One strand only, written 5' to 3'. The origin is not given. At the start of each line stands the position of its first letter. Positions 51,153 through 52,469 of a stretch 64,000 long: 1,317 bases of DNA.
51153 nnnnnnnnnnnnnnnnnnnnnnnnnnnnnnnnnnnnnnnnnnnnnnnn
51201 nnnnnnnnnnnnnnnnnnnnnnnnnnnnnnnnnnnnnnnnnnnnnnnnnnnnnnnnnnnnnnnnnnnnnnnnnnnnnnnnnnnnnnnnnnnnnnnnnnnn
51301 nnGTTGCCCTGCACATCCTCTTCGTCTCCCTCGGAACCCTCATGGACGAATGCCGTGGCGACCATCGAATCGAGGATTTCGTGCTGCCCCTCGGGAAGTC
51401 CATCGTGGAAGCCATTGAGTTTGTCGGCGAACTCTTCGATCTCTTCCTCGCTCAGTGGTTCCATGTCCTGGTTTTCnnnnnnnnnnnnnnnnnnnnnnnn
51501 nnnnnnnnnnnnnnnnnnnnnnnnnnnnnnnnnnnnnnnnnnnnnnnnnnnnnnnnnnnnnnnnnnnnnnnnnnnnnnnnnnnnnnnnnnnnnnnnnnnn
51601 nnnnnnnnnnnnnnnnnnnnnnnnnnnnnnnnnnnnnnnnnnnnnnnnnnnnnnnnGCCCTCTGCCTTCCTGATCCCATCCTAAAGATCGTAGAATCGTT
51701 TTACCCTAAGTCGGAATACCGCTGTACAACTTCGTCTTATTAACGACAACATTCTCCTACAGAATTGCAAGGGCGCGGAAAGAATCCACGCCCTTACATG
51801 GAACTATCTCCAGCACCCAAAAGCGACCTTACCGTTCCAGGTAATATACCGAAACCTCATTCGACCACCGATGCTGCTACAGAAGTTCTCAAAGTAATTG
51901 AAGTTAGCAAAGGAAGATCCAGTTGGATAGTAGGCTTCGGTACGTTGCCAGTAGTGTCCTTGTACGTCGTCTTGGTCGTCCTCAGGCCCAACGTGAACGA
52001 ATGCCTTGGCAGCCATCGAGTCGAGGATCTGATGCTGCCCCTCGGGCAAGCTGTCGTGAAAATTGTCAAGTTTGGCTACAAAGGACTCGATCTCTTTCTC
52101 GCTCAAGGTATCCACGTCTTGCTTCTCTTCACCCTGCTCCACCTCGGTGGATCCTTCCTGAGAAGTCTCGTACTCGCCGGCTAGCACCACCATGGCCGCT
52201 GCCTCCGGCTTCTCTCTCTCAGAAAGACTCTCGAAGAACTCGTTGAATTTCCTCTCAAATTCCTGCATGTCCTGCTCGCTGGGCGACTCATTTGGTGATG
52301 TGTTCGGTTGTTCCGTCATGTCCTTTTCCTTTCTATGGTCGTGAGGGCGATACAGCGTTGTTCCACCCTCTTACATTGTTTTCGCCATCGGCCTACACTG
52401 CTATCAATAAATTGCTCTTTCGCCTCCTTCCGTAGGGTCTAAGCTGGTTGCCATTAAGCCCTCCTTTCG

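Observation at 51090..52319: Two paralogous precursor-like proteins with conserved acidic leader, DVQG motif and hypervariable aromatic two-Cys core ending GCWR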

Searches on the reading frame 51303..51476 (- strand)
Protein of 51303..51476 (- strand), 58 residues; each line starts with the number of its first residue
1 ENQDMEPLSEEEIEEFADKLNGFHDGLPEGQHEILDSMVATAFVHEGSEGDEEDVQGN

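Call 91: find_homologous_proteins(query=A7, max_evalue=0.001)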
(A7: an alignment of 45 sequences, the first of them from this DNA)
Query A7 (45 sequences) (58 aa, profile of the alignment): 117 proteins with E <= 0.001 among 1191 candidates.
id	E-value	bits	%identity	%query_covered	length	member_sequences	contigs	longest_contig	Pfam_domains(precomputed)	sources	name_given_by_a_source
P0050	3.7e-12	64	-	-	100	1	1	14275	-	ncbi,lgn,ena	-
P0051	5.9e-12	63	25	90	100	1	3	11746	-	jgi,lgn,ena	-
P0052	8.6e-12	62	-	-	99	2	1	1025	-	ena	-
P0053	1.2e-11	62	30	98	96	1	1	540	-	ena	-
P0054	1.7e-11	61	29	71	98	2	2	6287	-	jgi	jgi:hypothetical protein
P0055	2.3e-11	61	26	98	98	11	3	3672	-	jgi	jgi:hypothetical protein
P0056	2.5e-11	61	26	91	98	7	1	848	-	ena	-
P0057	4.6e-11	60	23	97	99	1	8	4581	-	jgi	jgi:hypothetical protein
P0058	4.8e-11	60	23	90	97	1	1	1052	-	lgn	-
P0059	4.9e-11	60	26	91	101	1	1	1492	-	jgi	-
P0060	6.5e-11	60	21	90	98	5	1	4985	-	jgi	jgi:hypothetical protein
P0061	6.5e-11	60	23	97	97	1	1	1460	-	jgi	jgi:hypothetical protein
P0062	6.9e-11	60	17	72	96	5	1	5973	-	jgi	jgi:hypothetical protein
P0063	7.2e-11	59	23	91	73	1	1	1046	-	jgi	jgi:hypothetical protein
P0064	7.5e-11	59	29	71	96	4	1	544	-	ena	-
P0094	6.0e-10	56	19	72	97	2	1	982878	-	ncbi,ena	-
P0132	3.8e-8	51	-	-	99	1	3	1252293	-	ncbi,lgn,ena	-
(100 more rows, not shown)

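Call 92: find_encoding_contigs(protein=P0132, flank=10000, max_places=2)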
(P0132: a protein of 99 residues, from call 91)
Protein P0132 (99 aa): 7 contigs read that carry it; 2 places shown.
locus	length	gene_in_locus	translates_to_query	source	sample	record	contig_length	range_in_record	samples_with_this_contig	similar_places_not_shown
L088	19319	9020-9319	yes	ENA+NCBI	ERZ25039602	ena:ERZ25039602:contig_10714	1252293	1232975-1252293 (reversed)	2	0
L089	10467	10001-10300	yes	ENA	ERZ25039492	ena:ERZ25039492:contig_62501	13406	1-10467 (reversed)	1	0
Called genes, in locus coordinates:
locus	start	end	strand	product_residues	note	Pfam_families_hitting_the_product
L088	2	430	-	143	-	?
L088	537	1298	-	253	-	PF00027:cNMP_binding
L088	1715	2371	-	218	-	PF00664:ABC_membrane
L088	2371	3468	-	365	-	-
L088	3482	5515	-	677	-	PF00069:Pkinase, PF07714:PK_Tyr_Ser-Thr, PF00891:Methyltransf_2, PF13489:Methyltransf_23, PF08241:Methyltransf_11 (weak), PF08242:Methyltransf_12 (weak), PF13649:Methyltransf_25, PF13847:Methyltransf_31 (weak)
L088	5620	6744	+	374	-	PF02310:B12-binding (weak)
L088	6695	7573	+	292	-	PF04055:Radical_SAM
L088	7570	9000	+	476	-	PF04055:Radical_SAM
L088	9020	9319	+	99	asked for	-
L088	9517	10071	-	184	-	PF00903:Glyoxalase, PF13669:Glyoxalase_4 (weak)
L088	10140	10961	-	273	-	PF13714:PEP_mutase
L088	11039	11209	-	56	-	-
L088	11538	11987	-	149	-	PF13279:4HBT_2, PF03061:4HBT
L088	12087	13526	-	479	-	PF00884:Sulfatase, PF01663:Phosphodiest (faint), PF16347:SGSH_C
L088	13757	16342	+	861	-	PF10101:DUF2339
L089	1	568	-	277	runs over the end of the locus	PF00082:Peptidase_S8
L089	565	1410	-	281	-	PF01590:GAF, PF13185:GAF_2, PF13492:GAF_3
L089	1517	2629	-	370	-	PF00005:ABC_tran, PF02463:SMC_N (faint), PF13304:AAA_21 (faint), PF00027:cNMP_binding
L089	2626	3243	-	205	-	PF00664:ABC_membrane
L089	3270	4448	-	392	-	PF00664:ABC_membrane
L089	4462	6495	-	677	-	PF00069:Pkinase, PF07714:PK_Tyr_Ser-Thr, PF00891:Methyltransf_2, PF13489:Methyltransf_23, PF08241:Methyltransf_11 (weak), PF08242:Methyltransf_12 (weak), PF13649:Methyltransf_25, PF13847:Methyltransf_31 (weak)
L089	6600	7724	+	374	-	PF02310:B12-binding (weak)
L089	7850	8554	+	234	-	-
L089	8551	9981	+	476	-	PF04055:Radical_SAM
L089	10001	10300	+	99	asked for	-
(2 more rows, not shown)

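Call 93: find_encoding_contigs(protein=P0094, flank=10000, max_places=2)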
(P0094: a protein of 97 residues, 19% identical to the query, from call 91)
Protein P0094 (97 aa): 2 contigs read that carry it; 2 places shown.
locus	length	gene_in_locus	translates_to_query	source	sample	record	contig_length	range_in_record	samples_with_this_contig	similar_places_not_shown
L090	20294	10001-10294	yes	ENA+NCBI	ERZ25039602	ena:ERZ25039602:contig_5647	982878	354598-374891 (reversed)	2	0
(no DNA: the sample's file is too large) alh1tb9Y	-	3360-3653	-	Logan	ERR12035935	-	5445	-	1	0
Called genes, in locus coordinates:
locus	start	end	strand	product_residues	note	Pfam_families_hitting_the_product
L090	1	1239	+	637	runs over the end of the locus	-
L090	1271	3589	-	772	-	PF03176:MMPL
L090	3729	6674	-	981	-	PF00664:ABC_membrane, PF00005:ABC_tran, PF02463:SMC_N (weak), PF13191:AAA_16 (weak), PF13304:AAA_21 (faint), PF00027:cNMP_binding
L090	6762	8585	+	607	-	PF02310:B12-binding (weak), PF04055:Radical_SAM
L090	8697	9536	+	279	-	PF04055:Radical_SAM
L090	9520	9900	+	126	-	-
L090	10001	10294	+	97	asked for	-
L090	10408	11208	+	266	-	PF01590:GAF, PF13185:GAF_2, PF13492:GAF_3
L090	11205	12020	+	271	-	PF00082:Peptidase_S8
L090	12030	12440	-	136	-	-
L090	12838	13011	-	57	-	-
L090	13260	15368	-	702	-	PF03176:MMPL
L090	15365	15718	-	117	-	PF25213:HVO_A0261_N (weak), PF12840:HTH_20, PF01022:HTH_5, PF12802:MarR_2 (weak), PF25212:HVO_A0114 (faint)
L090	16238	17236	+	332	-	PF02661:Fic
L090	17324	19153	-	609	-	PF00069:Pkinase, PF07714:PK_Tyr_Ser-Thr, PF21959:DUF6923 (faint)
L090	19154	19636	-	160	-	-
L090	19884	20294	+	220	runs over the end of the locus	-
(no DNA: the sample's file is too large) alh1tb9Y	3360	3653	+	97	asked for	-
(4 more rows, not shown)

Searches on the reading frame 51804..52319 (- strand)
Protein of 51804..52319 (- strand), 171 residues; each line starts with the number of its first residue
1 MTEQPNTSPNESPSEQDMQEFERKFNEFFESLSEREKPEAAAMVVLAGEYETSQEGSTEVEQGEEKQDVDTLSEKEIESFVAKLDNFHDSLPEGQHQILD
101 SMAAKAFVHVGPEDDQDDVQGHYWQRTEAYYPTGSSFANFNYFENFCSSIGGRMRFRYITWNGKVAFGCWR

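Call 4: search_protein_families(library=pfam, proteins=[window:51804-52319:-], max_evalue=0.01)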
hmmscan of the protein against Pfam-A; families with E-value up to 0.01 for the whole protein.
window:51804-52319:- (171 aa): 1 family
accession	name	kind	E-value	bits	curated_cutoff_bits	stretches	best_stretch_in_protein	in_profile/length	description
PF23203.1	KIF21A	-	0.0052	17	28.5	1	54-106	56-107/161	KIF21A-like domain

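Call 5: search_protein_families(library=ncbifam, proteins=[window:51804-52319:-], max_evalue=0.01)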
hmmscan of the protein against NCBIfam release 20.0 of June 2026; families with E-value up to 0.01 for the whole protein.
window:51804-52319:- (171 aa): 0 families

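Call 22: search_protein_representatives(protein=window:51804-52319:-)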
Query: 171 residues. Proteins with E-value up to 0.001 (for the whole library): 33; up to 1e-10: 13; up to 1e-30: 2. The best 33 are listed.
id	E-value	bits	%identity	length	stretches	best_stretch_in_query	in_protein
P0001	2.5e-42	161.2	55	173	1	1-171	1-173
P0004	4.3e-34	134.4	50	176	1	1-156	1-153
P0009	2.1e-20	89.9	44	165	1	12-170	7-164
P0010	2.6e-17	79.9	36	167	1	10-170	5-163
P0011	1.9e-15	73.8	39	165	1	11-162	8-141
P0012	3.4e-15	73.0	40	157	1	11-154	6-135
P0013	7.5e-15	71.8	37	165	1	11-170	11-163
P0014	5.9e-14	68.9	46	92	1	78-170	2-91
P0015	1.8e-12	64.1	40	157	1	12-170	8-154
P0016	3.3e-12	63.2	37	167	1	11-152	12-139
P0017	5.0e-12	62.6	40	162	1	12-109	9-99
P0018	8.9e-12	61.8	30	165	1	2-170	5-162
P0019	5.3e-11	59.3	33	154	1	10-162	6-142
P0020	2.6e-09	53.8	36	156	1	9-163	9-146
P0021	7.2e-09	52.4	35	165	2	74-169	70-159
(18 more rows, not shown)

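Call 26: find_encoding_contigs(protein=P0009, flank=10000, max_places=3)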
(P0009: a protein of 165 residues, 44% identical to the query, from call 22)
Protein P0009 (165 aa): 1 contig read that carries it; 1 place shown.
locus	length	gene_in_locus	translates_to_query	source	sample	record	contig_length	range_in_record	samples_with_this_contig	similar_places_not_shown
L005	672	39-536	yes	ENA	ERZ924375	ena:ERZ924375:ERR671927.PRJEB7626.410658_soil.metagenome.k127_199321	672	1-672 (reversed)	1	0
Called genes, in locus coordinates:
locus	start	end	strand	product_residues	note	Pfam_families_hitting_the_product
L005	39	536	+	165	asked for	-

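Call 30: find_related_loci(query=A3, collection=genome_contigs, flank=10000)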
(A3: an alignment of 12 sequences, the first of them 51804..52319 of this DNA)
Query A3 (171 aa) in genome_contigs; peptide patterns used: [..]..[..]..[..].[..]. (x = any residue, [..] = any of these).
96 stretches matched a pattern; 2 encode a relative of the query (tblastn E <= 1e-3); 2 distinct loci.
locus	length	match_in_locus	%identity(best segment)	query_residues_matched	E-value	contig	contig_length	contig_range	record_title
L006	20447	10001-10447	36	11-170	2e-23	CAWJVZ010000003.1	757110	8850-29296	MAG: uncultured Alphaproteobacteria bacterium isolate MFD09206.bin.1.212 genome assembly, contig: contig_4540, whole gen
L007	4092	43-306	31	76-169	2e-9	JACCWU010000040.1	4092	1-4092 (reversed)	MAG: Actinomycetota bacterium isolate MGR_bin160 SD2897-2912_k127_7454200, whole genome shotgun sequence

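Call 33: search_protein_families(library=pfam, proteins=[L006:10523-13507:-, L006:7224-9044:+, L006:8738-9790:+, L006:13425-14393:-, L006:15384-17546:+, L007:864-1712:-, L007:1709-2599:-, L007:2975-3472:+, L007:3469-3954:+, L006:9809-10459:+], max_evalue=0.001)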
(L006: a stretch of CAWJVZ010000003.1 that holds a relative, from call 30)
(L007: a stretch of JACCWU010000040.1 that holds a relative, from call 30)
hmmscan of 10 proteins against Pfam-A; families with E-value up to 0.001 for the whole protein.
L006:10523-13507:- (994 aa): 7 families
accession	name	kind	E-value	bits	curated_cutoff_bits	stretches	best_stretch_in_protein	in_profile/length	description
PF00664.28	ABC_membrane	-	3.3e-35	122.5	28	1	289-530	8-252/274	ABC transporter transmembrane region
PF00005.33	ABC_tran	-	2.7e-33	115.9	25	1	620-769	1-137/137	ABC transporter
PF00027.35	cNMP_binding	-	1.3e-25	89.6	27.5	1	881-967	2-89/89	Cyclic nucleotide-binding domain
PF13191.12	AAA_16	-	2e-06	28.8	32.6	1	629-788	23-161/167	AAA ATPase domain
PF13304.12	AAA_21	-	2.8e-06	28.1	27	0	633-665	2-37/304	AAA domain, putative AbiEii toxin, Type IV TA system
PF02463.25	SMC_N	-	7.1e-05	22.8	40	0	740-808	136-208/220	RecF/RecN/SMC N terminal domain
PF13401.12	AAA_22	-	0.00027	21.7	27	0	630-771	5-96/130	AAA domain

L006:7224-9044:+ (606 aa): 1 family
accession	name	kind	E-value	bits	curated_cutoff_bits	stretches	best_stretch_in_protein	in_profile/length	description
PF00082.27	Peptidase_S8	-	9.9e-12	45.2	21.8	1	307-536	73-257/288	Subtilase family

L006:8738-9790:+ (350 aa): 1 family
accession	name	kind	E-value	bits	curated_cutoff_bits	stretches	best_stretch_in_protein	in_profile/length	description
PF11303.13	DUF3105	-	2.1e-19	70.3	25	1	215-345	4-123/130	Protein of unknown function (DUF3105)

L006:13425-14393:- (322 aa): 1 family
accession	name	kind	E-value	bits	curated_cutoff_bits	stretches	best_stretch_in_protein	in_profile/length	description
PF00082.27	Peptidase_S8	-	2.8e-28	99.5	21.8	1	73-299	1-273/288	Subtilase family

L006:15384-17546:+ (720 aa): 2 families
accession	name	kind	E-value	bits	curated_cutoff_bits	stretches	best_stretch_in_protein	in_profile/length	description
PF02026.21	RyR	-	1.7e-31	108.7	27.4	2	648-709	21-82/91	RyR domain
PF02254.24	TrkA_N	-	1e-17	64.9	23.8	1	118-200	2-83/116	TrkA-N domain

L007:864-1712:- (282 aa): 1 family
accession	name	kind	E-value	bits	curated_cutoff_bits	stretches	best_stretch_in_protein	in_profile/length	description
PF00082.27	Peptidase_S8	-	2.6e-29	102.9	21.8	1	39-265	1-273/288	Subtilase family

L007:1709-2599:- (296 aa): 3 families
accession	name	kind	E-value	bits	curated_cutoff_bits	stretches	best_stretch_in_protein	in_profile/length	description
PF01590.32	GAF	-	1e-21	78.3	22.4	1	64-200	4-133/133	GAF domain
PF13185.12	GAF_2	-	9.9e-20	71.6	28.6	1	63-200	5-135/136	GAF domain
PF13492.12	GAF_3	-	1.1e-13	52.2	27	1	64-201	4-128/129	GAF domain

L007:2975-3472:+ (165 aa): 0 families

L007:3469-3954:+ (161 aa): 0 families

L006:9809-10459:+ (216 aa): 0 families

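Call 65: search_protein_families(library=padloc, proteins=[window:51804-52319:-], max_evalue=0.001)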
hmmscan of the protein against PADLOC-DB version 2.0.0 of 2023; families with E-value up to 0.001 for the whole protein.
window:51804-52319:- (171 aa): 0 families
